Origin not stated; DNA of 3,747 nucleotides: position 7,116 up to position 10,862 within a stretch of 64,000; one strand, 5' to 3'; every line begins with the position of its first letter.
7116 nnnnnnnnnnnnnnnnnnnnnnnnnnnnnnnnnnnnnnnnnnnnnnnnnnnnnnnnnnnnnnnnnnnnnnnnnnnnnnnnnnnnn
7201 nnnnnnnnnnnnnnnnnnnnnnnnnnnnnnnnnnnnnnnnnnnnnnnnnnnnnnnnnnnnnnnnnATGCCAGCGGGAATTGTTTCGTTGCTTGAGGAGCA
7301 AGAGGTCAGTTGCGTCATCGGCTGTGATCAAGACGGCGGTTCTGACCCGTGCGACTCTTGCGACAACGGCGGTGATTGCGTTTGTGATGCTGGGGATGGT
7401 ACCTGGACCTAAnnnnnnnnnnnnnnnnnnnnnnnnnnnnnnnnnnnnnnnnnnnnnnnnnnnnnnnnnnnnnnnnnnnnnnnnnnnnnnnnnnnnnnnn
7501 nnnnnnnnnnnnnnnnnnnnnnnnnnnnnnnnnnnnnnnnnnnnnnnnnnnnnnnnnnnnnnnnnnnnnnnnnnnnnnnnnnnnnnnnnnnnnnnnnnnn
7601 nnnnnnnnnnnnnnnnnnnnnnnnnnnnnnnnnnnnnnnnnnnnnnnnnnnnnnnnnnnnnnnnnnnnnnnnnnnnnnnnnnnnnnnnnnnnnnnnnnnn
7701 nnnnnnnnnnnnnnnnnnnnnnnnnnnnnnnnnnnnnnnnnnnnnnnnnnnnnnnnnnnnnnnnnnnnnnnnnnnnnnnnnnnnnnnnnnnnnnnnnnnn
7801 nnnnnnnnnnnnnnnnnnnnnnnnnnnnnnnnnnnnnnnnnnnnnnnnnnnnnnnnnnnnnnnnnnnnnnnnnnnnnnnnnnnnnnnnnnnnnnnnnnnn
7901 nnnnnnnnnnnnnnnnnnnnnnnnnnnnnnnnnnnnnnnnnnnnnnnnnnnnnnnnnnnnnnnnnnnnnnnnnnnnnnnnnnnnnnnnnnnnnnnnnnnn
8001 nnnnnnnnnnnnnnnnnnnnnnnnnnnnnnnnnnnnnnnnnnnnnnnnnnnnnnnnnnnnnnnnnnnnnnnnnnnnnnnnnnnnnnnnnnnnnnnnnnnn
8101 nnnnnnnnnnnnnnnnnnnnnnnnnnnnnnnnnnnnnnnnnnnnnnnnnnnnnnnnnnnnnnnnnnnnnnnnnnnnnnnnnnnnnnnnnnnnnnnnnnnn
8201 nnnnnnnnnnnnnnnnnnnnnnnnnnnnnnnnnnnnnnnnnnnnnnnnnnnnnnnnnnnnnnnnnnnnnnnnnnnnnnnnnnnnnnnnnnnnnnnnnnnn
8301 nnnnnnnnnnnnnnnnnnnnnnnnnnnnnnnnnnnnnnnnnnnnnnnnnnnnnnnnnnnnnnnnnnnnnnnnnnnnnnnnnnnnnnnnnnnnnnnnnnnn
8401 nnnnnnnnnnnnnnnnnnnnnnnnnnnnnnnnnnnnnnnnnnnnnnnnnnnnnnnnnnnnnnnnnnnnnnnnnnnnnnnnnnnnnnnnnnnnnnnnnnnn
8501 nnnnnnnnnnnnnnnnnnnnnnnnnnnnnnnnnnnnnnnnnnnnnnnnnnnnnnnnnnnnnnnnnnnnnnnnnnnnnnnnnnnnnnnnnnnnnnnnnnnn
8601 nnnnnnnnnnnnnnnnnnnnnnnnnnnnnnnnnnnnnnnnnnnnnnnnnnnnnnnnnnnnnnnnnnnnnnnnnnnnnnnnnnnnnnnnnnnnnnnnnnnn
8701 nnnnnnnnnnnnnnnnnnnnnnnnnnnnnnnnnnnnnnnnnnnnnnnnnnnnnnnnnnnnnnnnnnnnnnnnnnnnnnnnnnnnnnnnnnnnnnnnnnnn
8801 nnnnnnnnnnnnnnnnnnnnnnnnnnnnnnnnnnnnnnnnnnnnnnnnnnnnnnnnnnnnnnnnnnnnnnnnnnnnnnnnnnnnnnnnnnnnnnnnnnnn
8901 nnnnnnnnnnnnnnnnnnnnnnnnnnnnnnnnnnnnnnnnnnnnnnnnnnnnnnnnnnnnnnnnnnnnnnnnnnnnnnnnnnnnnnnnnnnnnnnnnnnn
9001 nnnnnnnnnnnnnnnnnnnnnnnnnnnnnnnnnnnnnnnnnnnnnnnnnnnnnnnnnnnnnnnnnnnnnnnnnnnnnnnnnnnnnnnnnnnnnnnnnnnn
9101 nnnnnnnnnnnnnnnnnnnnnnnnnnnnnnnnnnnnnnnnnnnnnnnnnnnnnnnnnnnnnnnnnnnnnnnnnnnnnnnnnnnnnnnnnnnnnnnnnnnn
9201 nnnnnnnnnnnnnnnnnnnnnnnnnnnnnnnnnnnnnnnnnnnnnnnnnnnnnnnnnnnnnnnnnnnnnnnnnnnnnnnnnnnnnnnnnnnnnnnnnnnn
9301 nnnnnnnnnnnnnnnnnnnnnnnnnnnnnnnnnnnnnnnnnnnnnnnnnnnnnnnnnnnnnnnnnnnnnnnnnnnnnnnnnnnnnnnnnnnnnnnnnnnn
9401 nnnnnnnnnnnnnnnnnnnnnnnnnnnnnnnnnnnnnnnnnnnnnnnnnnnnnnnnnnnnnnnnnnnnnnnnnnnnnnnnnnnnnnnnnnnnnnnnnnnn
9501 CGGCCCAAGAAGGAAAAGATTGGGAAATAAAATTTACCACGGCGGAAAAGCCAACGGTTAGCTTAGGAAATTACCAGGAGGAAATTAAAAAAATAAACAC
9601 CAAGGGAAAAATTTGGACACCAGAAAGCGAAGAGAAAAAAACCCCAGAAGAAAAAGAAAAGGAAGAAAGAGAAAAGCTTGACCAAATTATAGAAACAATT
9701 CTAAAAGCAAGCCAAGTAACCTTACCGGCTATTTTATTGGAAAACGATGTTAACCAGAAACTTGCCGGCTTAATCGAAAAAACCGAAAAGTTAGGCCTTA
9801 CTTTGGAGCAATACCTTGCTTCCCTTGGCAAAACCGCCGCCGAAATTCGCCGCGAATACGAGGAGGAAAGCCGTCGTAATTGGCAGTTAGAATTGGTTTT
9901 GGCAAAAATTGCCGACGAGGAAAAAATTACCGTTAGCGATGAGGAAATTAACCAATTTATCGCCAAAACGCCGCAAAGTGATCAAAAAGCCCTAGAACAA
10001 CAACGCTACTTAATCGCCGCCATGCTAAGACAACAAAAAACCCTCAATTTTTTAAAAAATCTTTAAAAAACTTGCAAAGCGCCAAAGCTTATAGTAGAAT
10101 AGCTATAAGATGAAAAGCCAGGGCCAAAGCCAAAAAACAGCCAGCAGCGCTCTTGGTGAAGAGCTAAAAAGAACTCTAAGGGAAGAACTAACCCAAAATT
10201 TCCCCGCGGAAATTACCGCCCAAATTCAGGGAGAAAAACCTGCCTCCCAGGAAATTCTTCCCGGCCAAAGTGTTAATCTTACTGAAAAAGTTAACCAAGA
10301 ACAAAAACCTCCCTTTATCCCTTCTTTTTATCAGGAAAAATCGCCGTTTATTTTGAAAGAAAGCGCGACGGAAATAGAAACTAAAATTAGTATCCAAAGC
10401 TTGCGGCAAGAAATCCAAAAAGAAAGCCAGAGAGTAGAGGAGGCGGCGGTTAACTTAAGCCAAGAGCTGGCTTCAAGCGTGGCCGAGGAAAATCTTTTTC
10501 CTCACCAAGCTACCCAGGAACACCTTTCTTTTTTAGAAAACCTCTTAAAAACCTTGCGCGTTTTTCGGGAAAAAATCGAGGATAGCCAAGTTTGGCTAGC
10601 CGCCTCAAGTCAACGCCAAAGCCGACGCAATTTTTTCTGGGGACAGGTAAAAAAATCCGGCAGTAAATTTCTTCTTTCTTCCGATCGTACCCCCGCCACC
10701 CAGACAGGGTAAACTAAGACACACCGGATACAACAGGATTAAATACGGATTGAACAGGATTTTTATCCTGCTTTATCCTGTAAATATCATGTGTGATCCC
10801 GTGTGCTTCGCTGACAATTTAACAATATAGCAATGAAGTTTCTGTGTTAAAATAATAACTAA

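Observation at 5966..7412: Radical-SAM/SPASM maturase with an overlapping 48-aa Cys/Asp/Gly-rich peptide: a candidate new RiPP (ranthipeptide/SCIFF- or sactipeptide-like) pair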

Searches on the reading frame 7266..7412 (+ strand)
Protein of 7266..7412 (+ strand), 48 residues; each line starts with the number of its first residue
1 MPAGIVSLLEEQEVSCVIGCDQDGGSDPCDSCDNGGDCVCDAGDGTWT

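Call 6: search_protein_families(library=ncbifam, proteins=[window:7266-7412:+], max_evalue=0.01)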
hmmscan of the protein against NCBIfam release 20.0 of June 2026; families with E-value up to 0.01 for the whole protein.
window:7266-7412:+ (48 aa): 0 families

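Call 7: search_protein_families(library=pfam, proteins=[window:7266-7412:+], max_evalue=0.01)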
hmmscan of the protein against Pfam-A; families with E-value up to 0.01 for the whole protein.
window:7266-7412:+ (48 aa): 0 families

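Call 49: search_protein_families(library=ncbifam, proteins=[window:7266-7409:+], max_evalue=1)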
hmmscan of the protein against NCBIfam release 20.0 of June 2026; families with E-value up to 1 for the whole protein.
seq(48 aa): 0 families
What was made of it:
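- Tried and rejected: There was no credible hit (calls 6, 49).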

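Call 66: find_homologous_proteins(query=window:7266-7409:+, max_evalue=0.001)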
Query seq(48 aa) (48 aa): 3 proteins with E <= 0.001 among 3 candidates.
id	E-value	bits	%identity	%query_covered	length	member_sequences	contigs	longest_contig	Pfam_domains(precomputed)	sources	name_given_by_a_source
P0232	1.8e-23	99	98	100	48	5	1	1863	-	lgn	-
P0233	9.8e-17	78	81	100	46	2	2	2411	-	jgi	-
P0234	1.2e-7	49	67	100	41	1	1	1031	-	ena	-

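Call 68: find_encoding_contigs(protein=P0233, flank=3000, max_places=3)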
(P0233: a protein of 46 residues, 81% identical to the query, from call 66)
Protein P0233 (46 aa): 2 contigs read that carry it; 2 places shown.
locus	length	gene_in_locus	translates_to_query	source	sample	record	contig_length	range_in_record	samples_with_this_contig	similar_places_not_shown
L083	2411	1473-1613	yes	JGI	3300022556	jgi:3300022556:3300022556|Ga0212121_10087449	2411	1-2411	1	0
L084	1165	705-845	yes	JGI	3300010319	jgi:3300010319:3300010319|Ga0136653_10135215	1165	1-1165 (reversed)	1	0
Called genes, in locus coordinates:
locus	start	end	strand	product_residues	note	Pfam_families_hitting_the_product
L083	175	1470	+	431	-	PF04055:Radical_SAM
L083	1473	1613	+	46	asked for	-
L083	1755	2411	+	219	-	?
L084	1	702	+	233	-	?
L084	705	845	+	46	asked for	-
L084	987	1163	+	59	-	?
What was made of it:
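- Other pipelines called the peptide as a gene in the same three-gene order (call 68).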

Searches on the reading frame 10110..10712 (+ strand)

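Call 6: search_protein_families(library=ncbifam, proteins=[window:10110-10712:+], max_evalue=0.01)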
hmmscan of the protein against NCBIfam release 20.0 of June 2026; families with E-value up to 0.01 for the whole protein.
window:10110-10712:+ (200 aa): 1 family
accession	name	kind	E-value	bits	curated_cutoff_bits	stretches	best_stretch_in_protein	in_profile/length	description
NF004873.0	PRK06231.1-3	equivalog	0.01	15.4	220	0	90-150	141-201/208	F0F1 ATP synthase subunit B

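Call 7: search_protein_families(library=pfam, proteins=[window:10110-10712:+], max_evalue=0.01)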
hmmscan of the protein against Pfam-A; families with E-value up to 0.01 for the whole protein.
window:10110-10712:+ (200 aa): 1 family
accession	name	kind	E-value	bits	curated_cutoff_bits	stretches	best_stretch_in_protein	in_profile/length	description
PF18904.5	DUF5660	-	3.7e-23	82.3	24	1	89-200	4-109/109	Domain of unknown function (DUF5660)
